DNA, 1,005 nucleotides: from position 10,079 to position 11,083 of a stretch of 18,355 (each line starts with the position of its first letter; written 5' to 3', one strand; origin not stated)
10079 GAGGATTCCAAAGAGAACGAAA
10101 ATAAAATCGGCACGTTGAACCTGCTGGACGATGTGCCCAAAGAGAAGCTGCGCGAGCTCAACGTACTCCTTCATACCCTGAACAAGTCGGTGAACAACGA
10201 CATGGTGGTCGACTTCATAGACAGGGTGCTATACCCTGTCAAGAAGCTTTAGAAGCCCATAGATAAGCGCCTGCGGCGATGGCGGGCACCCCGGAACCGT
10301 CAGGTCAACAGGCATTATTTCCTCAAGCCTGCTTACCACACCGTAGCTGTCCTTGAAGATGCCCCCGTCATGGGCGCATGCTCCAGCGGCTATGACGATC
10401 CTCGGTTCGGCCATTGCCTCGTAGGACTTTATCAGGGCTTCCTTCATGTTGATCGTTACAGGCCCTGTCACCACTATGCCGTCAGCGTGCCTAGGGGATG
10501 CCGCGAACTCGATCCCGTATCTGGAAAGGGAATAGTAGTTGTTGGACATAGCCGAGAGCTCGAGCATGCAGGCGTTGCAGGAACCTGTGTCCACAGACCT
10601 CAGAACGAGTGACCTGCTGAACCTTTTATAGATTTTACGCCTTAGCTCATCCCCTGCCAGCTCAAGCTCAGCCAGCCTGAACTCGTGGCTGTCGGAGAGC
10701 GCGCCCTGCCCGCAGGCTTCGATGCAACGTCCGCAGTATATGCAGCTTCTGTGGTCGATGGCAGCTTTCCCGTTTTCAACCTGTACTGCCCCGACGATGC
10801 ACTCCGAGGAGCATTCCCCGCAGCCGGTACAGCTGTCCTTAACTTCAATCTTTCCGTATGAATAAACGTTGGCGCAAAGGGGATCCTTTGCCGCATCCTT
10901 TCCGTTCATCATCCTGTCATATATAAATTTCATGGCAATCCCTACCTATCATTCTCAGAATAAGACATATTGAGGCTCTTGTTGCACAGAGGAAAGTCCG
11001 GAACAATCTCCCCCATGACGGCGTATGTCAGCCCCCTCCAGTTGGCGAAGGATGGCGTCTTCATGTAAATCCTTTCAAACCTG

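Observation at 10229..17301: Six-gene Ehr-type (hydrogenase-related) complex with all four [NiFe] cysteine ligands lost and two subunit fusions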

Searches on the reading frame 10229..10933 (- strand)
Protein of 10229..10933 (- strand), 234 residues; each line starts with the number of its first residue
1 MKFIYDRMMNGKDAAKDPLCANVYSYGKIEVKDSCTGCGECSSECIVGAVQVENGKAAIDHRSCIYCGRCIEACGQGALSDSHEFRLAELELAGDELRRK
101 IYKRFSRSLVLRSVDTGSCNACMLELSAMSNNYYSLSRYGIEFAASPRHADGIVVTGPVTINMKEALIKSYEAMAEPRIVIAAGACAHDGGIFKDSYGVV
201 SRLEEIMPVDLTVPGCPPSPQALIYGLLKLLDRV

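Call 4: search_protein_families(library=pfam, proteins=[window:10229-10933:-])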
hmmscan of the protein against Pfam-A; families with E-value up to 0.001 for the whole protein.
window:10229-10933:- (234 aa): 8 families
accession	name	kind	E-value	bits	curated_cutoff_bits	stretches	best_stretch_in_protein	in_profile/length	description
PF01058.29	Oxidored_q6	-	1.1e-29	103.1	27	1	119-230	1-128/128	NADH ubiquinone oxidoreductase, 20 Kd subunit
PF00037.32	Fer4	-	7.1e-10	38.7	21.1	1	59-79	3-23/24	4Fe-4S binding domain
PF13187.11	Fer4_9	-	8.6e-07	29.3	27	1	35-78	2-51/52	4Fe-4S dicluster domain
PF13237.11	Fer4_10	-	3.5e-06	27.3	25.5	1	31-74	5-52/53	4Fe-4S dicluster domain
PF12837.12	Fer4_6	-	8.3e-06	26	25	0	32-49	6-23/24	4Fe-4S binding domain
PF12838.12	Fer4_7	-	1.2e-05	26.1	27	1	34-78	1-52/52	4Fe-4S dicluster domain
PF14697.11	Fer4_21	-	2e-05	25.1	35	0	57-77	1-21/59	4Fe-4S dicluster domain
PF13484.11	Fer4_16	-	2.5e-05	25.4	30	0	64-122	2-59/66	4Fe-4S double cluster binding domain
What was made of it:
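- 10229..10933 (-): EhrS: small subunit with an N-terminal 2x[4Fe-4S] ferredoxin domain (about 26-90), a linker helix (83-105) and a HycG/NuoB-like domain (about 106-233) that carries the proximal [4Fe-4S] site. Pfam Fer4 + Oxidored_q6 (call 4).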

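Call 5: search_protein_families(library=ncbifam, proteins=[window:10229-10933:-])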
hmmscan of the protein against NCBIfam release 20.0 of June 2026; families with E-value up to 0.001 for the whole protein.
window:10229-10933:- (234 aa): 54 families (the best 25 are shown)
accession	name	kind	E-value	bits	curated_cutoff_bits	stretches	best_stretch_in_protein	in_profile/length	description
NF005012.1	PRK06411.1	subfamily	3.7e-39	133.9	116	1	119-233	43-157/166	NADH-quinone oxidoreductase subunit NuoB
TIGR01957.1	nuoB_fam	subfamily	5e-36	123.8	142.7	1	106-233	14-141/145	NADH-quinone oxidoreductase subunit B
NF011394.0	PRK14819.1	equivalog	3.2e-32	112.1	312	1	120-232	41-154/264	NADH-quinone oxidoreductase subunit B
NF011391.0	PRK14816.1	equivalog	9.6e-32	110.2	283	1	118-232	60-175/196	NADH-quinone oxidoreductase subunit B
NF011390.0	PRK14815.1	equivalog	7.2e-29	100.4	281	1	120-233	43-156/183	NADH dehydrogenase subunit B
NF011395.0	PRK14820.1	equivalog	8.4e-29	100.6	263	1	120-231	43-154/180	NADH-quinone oxidoreductase subunit B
NF011388.0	PRK14813.1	equivalog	1e-28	100.5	294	1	120-231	38-150/189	NADH dehydrogenase subunit B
NF011393.0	PRK14818.1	equivalog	3.4e-27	95.1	255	1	120-233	41-154/173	NADH dehydrogenase subunit B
NF011389.0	PRK14814.1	equivalog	4e-27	95.2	285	1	120-233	43-156/186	NADH dehydrogenase subunit B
NF009808.0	PRK13292.1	equivalog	5.6e-27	93.9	1156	1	120-232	35-147/791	NADH-quinone oxidoreductase subunit B/C/D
NF011392.0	PRK14817.1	equivalog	2.3e-24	86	271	1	120-233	46-159/182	NADH-quinone oxidoreductase subunit B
TIGR03294.1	FrhG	equivalog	3.8e-16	59.5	245.5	2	30-79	171-220/228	coenzyme F420 hydrogenase subunit gamma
NF045874.1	Vhu_polyferre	exception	1.8e-10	40.2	600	1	28-78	123-173/381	F420-non-reducing hydrogenase associated-polyferredoxin VhuB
NF038196.1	ferrodoxin_EFR1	subfamily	2.1e-10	41.1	75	1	27-79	178-229/242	EFR1 family ferrodoxin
NF006221.0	PRK08348.1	subfamily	9e-10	38.4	124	1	26-90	36-103/136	NADH-plastoquinone oxidoreductase subunit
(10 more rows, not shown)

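Call 29: search_solved_structures(query=window:10229-10933:-, show_alignments=3, max_evalue=0.001)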
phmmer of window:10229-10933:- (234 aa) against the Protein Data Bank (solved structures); distinct sequences matched with E-value up to 0.001: 89 (the best 60 are shown).
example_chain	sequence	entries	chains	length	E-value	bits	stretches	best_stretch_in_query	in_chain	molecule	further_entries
7z0s_G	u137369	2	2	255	6.1e-31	110.9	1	97-229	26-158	Formate hydrogenlyase subunit 7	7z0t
6cfw_J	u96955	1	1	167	3.1e-30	108.7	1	101-233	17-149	Probable membrane-bound hydrogenase subunit mbhJ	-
8b9z_B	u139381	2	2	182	2.2e-29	105.9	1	120-233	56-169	LD31474p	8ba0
5lc5_B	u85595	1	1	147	3e-29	105.4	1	120-232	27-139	NADH dehydrogenase [ubiquinone] iron-sulfur protein 7, mitochondrial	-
7zeb_6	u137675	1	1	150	3.3e-29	105.3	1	120-232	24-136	NADH dehydrogenase [ubiquinone] iron-sulfur protein 7, mitochondrial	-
9w2u_B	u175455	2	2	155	3.5e-29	105.2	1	120-232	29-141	NADH dehydrogenase [ubiquinone] iron-sulfur protein 7, mitochondrial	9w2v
8esw_S7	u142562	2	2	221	3.6e-29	105.2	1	120-233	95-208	LD31474p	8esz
7zd6_6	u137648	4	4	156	3.6e-29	105.2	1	120-232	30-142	NADH dehydrogenase [ubiquinone] iron-sulfur protein 7, mitochondrial | Complex I-20kD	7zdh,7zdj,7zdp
6g2j_B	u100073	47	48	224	3.9e-29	105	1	120-231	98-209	NADH dehydrogenase [ubiquinone] iron-sulfur protein 7, mitochondrial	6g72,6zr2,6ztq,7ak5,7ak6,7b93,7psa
7v2c_C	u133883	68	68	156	4e-29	105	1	120-231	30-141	NADH dehydrogenase [ubiquinone] iron-sulfur protein 7,mitochondrial | NADH dehydrogenase [ubiquinone] iron-sulfur protein 7, mitochondrial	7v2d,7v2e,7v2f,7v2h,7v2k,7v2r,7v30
5ldw_B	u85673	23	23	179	5.2e-29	104.6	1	120-232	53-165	NADH dehydrogenase [ubiquinone] iron-sulfur protein 7, mitochondrial | Mitochondrial complex I, PSST subunit | NADH:ubiquinone oxidoreductase core subunit S7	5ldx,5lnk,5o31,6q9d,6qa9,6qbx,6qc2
5xtb_C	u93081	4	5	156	5.6e-29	104.5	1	120-231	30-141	NADH dehydrogenase [ubiquinone] iron-sulfur protein 7, mitochondrial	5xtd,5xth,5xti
9ti4_E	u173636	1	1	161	6.1e-29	104.4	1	120-231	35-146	NADH dehydrogenase [ubiquinone] iron-sulfur protein 7, mitochondrial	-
7vxu_C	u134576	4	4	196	7.3e-29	104.1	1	120-231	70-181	Complex I-20kD | NADH dehydrogenase [ubiquinone] iron-sulfur protein 7, mitochondrial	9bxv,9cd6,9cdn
7qsd_B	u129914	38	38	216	8.4e-29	103.9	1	120-232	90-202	NADH dehydrogenase [ubiquinone] iron-sulfur protein 7, mitochondrial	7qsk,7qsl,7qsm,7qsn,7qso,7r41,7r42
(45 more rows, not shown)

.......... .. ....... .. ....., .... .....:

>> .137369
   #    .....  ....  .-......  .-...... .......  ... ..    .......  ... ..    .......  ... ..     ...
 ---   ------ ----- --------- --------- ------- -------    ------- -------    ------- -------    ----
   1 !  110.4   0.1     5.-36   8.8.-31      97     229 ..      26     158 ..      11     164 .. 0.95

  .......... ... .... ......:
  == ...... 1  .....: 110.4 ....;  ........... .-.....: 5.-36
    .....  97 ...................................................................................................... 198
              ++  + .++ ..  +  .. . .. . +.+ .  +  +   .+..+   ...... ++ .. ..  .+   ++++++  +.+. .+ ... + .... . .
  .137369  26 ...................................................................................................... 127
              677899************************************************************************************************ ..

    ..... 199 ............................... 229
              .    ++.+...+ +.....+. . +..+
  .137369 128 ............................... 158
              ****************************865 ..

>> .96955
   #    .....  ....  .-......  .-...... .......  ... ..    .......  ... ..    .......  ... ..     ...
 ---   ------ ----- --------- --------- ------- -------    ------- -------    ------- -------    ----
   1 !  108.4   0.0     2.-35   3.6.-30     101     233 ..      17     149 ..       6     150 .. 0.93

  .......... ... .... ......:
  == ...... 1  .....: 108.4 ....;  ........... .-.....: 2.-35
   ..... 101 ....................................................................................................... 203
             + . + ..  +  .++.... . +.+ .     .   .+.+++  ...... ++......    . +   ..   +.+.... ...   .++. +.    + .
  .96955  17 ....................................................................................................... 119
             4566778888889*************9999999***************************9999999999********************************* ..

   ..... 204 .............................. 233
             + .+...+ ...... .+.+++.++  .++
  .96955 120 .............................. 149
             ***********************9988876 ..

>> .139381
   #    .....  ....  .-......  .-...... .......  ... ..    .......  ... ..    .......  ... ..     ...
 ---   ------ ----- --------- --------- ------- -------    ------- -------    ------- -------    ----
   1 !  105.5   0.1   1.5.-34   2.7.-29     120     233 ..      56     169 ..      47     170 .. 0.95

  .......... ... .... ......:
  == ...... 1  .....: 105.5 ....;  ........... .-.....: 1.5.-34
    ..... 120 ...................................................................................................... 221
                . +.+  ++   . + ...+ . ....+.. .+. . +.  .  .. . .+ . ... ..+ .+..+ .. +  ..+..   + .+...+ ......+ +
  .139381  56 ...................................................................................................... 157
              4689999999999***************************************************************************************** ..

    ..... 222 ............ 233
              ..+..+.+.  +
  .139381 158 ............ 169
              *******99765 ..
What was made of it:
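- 10229..10933 (-): PDB HycG 6e-31 and MbhJ 3e-30 (call 29).
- On Complex I / NDH-1 quinone reductase module: GSCNAC is CxxC, as in HycG and MbhJ (call 29).
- Checked: It keeps CxxC...C...C (C119, C122, C186, C216) aligned to HycG and MbhJ (call 29), plus two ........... motifs.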

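Call 49: find_homologous_proteins(query=window:10229-10933:-)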
Query window:10229-10933:- (234 aa): 7575 proteins with E <= 0.001 among 8000 candidates; the best 120 are listed.
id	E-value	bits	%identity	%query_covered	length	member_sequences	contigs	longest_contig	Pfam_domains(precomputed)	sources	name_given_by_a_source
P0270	9.4e-152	521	99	100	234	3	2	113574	PF14697.12,PF12837.13,PF00037.33,PF13484.12,PF12838.13,PF13237.12,PF01058.30,PF13187.12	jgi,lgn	jgi:Ni,Fe-hydrogenase III small subunit/NAD-dependent dihydropyrimidine dehydrogenase PreA subunit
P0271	3.9e-140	483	91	100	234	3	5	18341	PF00037.33,PF13484.12,PF12838.13,PF13237.12,PF01058.30,PF13187.12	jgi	-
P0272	3.0e-133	460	85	100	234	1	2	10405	PF14697.12,PF12837.13,PF00037.33,PF13484.12,PF12838.13,PF13237.12,PF13183.12,PF01058.30,PF13187.12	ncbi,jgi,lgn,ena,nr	ncbi:MAG: NADH:ubiquinone oxidoreductase [Firmicutes bacterium]|nr:NADH:ubiquinone oxidoreductase [B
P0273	7.1e-133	459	84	100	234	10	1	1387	PF14697.12,PF12837.13,PF00037.33,PF13484.12,PF12838.13,PF13237.12,PF01058.30,PF13187.12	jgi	jgi:Ni,Fe-hydrogenase III small subunit/Pyruvate/2-oxoacid:ferredoxin oxidoreductase delta subunit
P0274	4.7e-132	457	85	100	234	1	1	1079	PF14697.12,PF00037.33,PF13484.12,PF13237.12,PF01058.30,PF13187.12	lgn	-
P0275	3.5e-130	450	83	100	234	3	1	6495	PF14697.12,PF12837.13,PF00037.33,PF13484.12,PF12838.13,PF13237.12,PF01058.30,PF13187.12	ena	-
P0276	5.3e-127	440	81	100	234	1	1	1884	PF14697.12,PF12837.13,PF00037.33,PF13484.12,PF12838.13,PF13237.12,PF01058.30,PF13187.12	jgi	jgi:Ni,Fe-hydrogenase III small subunit/NAD-dependent dihydropyrimidine dehydrogenase PreA subunit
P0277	6.8e-127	440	81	100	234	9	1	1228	PF14697.12,PF12837.13,PF00037.33,PF13746.12,PF13484.12,PF12838.13,PF13237.12,PF13183.12,PF01058.30,PF13187.12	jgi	-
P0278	3.0e-126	438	80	100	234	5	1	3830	PF14697.12,PF12837.13,PF00037.33,PF13484.12,PF12838.13,PF13237.12,PF13183.12,PF01058.30,PF13187.12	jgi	jgi:Ni,Fe-hydrogenase III small subunit/NAD-dependent dihydropyrimidine dehydrogenase PreA subunit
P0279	9.1e-126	436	79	100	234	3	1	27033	PF14697.12,PF00037.33,PF13484.12,PF12838.13,PF25160.2,PF13237.12,PF01058.30,PF13187.12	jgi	jgi:Ni,Fe-hydrogenase III small subunit/NAD-dependent dihydropyrimidine dehydrogenase PreA subunit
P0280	2.4e-124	431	78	100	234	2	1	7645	PF14697.12,PF00037.33,PF13484.12,PF12838.13,PF13237.12,PF13183.12,PF01058.30,PF13187.12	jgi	jgi:Ni,Fe-hydrogenase III small subunit/NAD-dependent dihydropyrimidine dehydrogenase PreA subunit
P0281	2.5e-119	415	74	100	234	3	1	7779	PF14697.12,PF12837.13,PF00037.33,PF13484.12,PF12838.13,PF13459.12,PF13237.12,PF13183.12,PF01058.30,PF13187.12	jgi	-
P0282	2.5e-119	415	74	100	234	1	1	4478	PF14697.12,PF00037.33,PF13484.12,PF12838.13,PF13237.12,PF01058.30,PF13187.12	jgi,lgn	-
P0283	2.0e-113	396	70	100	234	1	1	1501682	PF14697.12,PF00037.33,PF13484.12,PF12838.13,PF13237.12,PF13183.12,PF01058.30,PF13187.12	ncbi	ncbi:MAG: NADH-quinone oxidoreductase subunit NuoB [Clostridiaceae bacterium]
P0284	6.1e-112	391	70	100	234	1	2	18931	PF14697.12,PF12837.13,PF00037.33,PF13484.12,PF12838.13,PF13237.12,PF13183.12,PF01058.30,PF13187.12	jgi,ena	jgi:Ni,Fe-hydrogenase III small subunit/NAD-dependent dihydropyrimidine dehydrogenase PreA subunit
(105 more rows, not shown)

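Call 58: predict_structure(alignment_id=A1)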
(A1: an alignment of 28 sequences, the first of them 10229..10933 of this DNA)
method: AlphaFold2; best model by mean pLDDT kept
length: 234 residues; sequences in the alignment: 28
mean_pLDDT: 76.3   pTM: 0.62
mean pLDDT of the five models: 76.3, 73.5, 72.6, 71.4, 68.9
residues with pLDDT >= 90: 19; 70-90: 147; 50-70: 54; < 50: 14
segments of 3 or more residues with pLDDT < 50: 15-21
pLDDT, mean of each block of 10 residues (from residue 1): 63 47 59 87 84 83 76 86 67 84 89 75 56 64 85 85 86 90 80 55 87 79 85 79
secondary structure, 60 per line:
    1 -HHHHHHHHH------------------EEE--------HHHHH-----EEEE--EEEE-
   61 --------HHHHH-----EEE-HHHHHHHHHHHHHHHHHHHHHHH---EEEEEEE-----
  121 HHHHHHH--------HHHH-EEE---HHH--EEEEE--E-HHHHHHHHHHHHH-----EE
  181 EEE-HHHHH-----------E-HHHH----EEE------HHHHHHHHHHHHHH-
elements in order: H2-10 E29-31 H40-44 E50-53 E56-59 H69-73 E79-81 H83-105 E109-115 H121-127 H136-139 E141-143 E152-156 H161-173 E179-183 H185-189 H203-206 E211-213 H220-233

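Call 62: fold_search(model_id=the predicted structure, library=pdb)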
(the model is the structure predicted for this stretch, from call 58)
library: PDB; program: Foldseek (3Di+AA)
matches with E <= 10: 1379; with E <= 0.001: 86
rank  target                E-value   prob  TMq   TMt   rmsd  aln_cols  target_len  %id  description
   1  7arc_B                3.4e-13  1.00  0.50  0.74   5.8       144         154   35  Cryo-EM structure of Polytomella Complex-I (peripheral arm) (released 2021-12-08)
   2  9f5x_F                4.3e-13  1.00  0.50  0.72   6.8       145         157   36  Structure of the Chlamydomonas reinhardtii respiratory supercomplex I1 III2 IV2 (released 2025-03-12)
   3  6zr2_B                6.6e-13  1.00  0.49  0.71   5.8       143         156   38  Cryo-EM structure of respiratory complex I in the active state from Mus musculus at 3.1 A (released 2020-10-21)
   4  7zeb_6                7.5e-13  1.00  0.49  0.74   4.4       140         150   38  Complex I from Ovis aries at pH9, Closed state (released 2022-09-21)
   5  9smf_B                1.2e-12  1.00  0.49  0.71  10.1       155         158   39  Reduced bovine complex I in lipid nanodisc, NADH-active-Q10 (released 2026-03-18)
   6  7r43_B                1.5e-12  1.00  0.50  0.73   6.2       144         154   38  Bovine complex I in the presence of IM1761092, active class iii (Composite map) (released 2023-02-08)
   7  5gpn_a                1.6e-12  1.00  0.49  0.76   9.1       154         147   38  Architecture of mammalian respirasome (released 2017-04-05)
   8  6cfw_J                1.9e-12  1.00  0.52  0.83   2.6       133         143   41  cryoEM structure of a respiratory membrane-bound hydrogenase (released 2018-05-23)
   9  8om1_B                1.9e-12  1.00  0.50  0.73   6.7       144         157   40  Mitochondrial complex I from Mus musculus in the active state (released 2023-08-09)
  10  8b9z_B                2.1e-12  1.00  0.49  0.62  10.0       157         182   41  Drosophila melanogaster complex I in the Active state (Dm1) (released 2023-01-18)
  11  9i4i_E                2.3e-12  1.00  0.50  0.70   5.8       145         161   37  High resolution Cryo-EM structure of human complex I in mitochondria (released 2025-11-12)
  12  8pw5_6                2.7e-12  1.00  0.49  0.71   6.1       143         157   39  CS respirasome from murine liver (released 2024-04-24)
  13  5gup_I                2.7e-12  1.00  0.49  0.72   9.1       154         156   38  Cryo-EM structure of mammalian respiratory supercomplex I1III2IV1 (released 2017-03-29)
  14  6q9d_S7               2.9e-12  1.00  0.50  0.73   5.9       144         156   38  CI Peripheral Arm focused refinement from Ovine respiratory SC I+III2 (released 2019-08-21)
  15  7zm7_K                2.9e-12  1.00  0.49  0.62   6.7       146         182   38  CryoEM structure of mitochondrial complex I from Chaetomium thermophilum (inhibited by DDM) (released 2022-11-30)
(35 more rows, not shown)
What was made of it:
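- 10229..10933 (-): AlphaFold model and fold matches to NuoB, MbhJ and HycG (calls 58, 62).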
